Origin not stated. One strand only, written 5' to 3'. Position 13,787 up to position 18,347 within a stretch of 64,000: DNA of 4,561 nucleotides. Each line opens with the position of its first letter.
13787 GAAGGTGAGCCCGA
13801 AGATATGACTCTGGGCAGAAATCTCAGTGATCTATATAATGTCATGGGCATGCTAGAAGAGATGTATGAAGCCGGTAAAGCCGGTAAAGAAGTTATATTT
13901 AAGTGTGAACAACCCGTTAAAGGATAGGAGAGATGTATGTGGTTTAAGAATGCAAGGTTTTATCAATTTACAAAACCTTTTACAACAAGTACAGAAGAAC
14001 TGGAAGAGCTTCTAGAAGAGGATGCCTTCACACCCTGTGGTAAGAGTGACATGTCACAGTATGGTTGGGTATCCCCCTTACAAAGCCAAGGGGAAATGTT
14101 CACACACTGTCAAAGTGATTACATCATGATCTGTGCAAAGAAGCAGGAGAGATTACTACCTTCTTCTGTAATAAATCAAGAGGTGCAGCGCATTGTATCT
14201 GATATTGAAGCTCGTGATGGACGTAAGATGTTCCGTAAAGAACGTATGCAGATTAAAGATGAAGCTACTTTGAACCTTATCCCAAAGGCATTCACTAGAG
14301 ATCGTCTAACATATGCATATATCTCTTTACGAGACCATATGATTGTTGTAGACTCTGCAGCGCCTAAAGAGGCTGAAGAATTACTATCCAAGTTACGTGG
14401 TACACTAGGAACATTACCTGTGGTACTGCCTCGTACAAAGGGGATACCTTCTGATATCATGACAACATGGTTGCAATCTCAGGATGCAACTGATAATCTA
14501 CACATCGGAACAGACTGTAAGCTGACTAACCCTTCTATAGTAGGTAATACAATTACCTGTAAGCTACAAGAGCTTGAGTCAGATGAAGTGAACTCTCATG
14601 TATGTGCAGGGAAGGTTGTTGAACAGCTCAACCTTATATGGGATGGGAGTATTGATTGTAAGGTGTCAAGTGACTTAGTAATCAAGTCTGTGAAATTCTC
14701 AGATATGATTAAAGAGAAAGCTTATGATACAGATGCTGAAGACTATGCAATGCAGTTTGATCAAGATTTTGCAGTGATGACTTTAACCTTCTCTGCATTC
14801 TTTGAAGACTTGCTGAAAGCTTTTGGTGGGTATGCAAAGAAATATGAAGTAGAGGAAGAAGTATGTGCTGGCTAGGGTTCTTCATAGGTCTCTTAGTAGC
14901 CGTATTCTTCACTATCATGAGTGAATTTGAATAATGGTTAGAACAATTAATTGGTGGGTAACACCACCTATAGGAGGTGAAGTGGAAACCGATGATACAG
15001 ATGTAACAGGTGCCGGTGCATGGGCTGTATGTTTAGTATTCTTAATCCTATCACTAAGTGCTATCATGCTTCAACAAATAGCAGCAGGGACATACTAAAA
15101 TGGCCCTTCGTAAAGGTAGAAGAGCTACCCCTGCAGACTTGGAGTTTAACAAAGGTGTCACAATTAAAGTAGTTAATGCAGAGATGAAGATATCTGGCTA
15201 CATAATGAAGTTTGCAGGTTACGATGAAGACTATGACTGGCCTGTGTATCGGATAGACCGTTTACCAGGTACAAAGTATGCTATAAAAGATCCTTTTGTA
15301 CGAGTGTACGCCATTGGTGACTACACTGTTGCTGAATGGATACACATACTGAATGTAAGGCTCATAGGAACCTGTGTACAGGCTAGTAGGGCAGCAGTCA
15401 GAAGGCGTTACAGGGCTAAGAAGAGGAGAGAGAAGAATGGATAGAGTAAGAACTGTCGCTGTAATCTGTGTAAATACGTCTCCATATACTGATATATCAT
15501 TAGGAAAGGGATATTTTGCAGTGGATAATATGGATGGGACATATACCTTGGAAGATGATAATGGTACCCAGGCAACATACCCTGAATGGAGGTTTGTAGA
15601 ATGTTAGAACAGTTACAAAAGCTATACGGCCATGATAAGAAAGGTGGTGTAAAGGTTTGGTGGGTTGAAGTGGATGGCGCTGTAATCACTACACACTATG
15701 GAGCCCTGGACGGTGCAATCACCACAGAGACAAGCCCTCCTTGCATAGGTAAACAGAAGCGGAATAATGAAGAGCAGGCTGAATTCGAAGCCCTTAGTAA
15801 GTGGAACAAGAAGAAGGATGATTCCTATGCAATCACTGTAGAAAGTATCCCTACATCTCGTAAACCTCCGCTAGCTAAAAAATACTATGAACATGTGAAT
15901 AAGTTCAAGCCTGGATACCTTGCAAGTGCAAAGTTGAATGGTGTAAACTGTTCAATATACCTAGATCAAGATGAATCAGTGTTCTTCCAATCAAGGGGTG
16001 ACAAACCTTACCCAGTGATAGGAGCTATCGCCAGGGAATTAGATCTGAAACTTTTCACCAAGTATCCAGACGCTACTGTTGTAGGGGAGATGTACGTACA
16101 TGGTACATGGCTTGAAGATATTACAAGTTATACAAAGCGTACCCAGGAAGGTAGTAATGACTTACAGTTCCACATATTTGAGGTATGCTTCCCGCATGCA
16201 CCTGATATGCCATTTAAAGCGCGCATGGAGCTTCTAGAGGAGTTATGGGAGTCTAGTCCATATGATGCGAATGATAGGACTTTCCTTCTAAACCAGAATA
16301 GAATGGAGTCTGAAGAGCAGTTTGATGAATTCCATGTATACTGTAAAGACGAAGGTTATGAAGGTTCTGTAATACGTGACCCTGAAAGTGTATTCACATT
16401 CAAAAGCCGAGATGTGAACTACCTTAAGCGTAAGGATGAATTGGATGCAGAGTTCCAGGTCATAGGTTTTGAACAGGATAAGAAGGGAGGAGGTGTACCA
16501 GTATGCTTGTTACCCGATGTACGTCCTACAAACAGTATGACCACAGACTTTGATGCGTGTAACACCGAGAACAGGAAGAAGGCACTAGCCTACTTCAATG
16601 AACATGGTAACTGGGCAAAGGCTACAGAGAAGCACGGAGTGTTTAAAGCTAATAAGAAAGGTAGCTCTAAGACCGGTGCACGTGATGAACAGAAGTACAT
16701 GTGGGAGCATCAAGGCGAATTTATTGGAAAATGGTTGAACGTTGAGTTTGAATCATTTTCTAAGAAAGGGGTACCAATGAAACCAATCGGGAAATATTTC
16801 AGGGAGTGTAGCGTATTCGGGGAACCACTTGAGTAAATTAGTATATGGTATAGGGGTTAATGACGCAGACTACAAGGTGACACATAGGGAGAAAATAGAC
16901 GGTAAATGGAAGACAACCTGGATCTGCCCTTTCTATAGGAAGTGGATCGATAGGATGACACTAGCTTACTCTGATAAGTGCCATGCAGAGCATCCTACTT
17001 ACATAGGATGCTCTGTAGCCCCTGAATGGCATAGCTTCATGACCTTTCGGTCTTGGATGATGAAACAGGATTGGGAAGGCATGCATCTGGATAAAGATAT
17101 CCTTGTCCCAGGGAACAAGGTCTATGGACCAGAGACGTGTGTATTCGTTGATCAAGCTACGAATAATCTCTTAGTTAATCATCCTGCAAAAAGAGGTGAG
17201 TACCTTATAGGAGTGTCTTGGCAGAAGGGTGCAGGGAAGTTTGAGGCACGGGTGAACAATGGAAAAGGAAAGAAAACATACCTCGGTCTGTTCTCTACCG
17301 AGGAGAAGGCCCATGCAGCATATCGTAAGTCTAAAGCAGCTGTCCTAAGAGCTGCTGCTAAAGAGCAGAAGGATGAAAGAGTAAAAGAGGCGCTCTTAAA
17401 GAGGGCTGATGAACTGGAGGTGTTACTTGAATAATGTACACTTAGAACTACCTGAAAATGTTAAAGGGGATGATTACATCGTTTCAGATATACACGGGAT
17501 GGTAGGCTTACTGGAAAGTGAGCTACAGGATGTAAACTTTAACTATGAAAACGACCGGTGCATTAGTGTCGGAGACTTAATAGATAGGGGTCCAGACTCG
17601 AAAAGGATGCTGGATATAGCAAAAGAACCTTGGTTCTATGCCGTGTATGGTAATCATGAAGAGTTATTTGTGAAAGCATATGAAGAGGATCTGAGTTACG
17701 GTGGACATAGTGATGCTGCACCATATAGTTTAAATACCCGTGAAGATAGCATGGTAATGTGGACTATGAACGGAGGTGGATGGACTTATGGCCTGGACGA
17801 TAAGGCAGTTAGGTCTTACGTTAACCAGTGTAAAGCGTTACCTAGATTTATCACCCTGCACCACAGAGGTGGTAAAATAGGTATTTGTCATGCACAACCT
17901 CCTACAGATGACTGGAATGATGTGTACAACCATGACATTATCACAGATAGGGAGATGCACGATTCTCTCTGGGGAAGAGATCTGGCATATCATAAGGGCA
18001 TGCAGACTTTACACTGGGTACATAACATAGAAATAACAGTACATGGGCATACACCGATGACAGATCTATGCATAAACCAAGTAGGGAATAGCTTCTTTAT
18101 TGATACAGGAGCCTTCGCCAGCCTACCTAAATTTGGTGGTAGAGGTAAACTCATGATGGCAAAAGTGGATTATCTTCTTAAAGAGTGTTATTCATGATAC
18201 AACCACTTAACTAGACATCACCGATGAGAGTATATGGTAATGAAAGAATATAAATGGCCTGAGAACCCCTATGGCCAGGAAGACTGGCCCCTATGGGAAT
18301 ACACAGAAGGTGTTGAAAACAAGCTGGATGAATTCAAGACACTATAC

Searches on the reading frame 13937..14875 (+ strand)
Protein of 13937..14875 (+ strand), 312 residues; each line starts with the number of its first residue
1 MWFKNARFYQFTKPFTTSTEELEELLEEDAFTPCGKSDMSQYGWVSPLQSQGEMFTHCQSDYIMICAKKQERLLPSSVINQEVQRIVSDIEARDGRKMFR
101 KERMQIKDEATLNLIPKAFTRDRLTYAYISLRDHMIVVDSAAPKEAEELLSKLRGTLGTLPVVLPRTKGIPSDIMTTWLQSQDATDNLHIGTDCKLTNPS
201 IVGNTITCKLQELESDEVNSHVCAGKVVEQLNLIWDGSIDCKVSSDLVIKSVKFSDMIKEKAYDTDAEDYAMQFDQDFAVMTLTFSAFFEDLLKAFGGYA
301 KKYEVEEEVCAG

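Call 75: search_protein_families(library=pfam, proteins=[window:13937-14875:+], max_evalue=0.001)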
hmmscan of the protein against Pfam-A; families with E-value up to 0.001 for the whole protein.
window:13937-14875:+ (312 aa): 1 family
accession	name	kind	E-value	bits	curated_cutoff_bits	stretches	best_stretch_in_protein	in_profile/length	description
PF04381.17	RdgC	-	9.8e-101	337.4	25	1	1-298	1-297/298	Putative exonuclease, RdgC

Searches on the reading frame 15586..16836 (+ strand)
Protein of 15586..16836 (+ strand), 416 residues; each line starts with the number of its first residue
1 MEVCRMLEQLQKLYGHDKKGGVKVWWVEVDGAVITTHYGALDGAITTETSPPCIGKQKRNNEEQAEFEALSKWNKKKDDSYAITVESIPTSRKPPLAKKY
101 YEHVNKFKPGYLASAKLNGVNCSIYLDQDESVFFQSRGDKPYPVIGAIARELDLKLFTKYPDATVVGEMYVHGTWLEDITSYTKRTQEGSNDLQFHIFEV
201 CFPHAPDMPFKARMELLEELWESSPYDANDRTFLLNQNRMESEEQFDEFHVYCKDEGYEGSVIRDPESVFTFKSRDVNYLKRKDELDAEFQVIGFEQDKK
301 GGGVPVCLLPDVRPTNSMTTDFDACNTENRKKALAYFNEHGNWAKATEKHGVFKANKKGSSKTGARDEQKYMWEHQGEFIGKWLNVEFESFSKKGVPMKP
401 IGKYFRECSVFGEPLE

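Call 75: search_protein_families(library=pfam, proteins=[window:15586-16836:+], max_evalue=0.001)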
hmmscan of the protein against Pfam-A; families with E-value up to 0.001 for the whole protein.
window:15586-16836:+ (416 aa): 2 families
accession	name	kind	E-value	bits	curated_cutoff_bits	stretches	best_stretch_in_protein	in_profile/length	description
PF01068.26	DNA_ligase_A_M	-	6.6e-09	36.2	26.2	1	97-283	4-204/204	ATP dependent DNA ligase domain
PF09414.15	RNA_ligase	-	1.2e-06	29.2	27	1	113-273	5-164/171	RNA ligase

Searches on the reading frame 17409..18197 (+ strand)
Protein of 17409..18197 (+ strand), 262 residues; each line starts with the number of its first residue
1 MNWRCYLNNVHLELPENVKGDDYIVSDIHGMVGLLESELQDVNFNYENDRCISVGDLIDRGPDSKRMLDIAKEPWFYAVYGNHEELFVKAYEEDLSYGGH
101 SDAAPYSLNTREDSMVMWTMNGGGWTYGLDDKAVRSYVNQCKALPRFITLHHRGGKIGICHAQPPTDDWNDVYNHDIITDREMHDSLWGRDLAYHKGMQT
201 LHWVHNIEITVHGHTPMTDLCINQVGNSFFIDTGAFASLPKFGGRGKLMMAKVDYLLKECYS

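Call 76: search_protein_families(library=pfam, proteins=[window:17409-18197:+], max_evalue=0.001)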
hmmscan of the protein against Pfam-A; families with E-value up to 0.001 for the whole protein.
window:17409-18197:+ (262 aa): 2 families
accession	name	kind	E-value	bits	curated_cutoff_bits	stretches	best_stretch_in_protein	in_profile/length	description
PF00149.33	Metallophos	-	5e-10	40.6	21.5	1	24-216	5-189/191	Calcineurin-like phosphoesterase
PF12850.12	Metallophos_2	-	0.00066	20.2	27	0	24-174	5-91/154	Calcineurin-like phosphoesterase superfamily domain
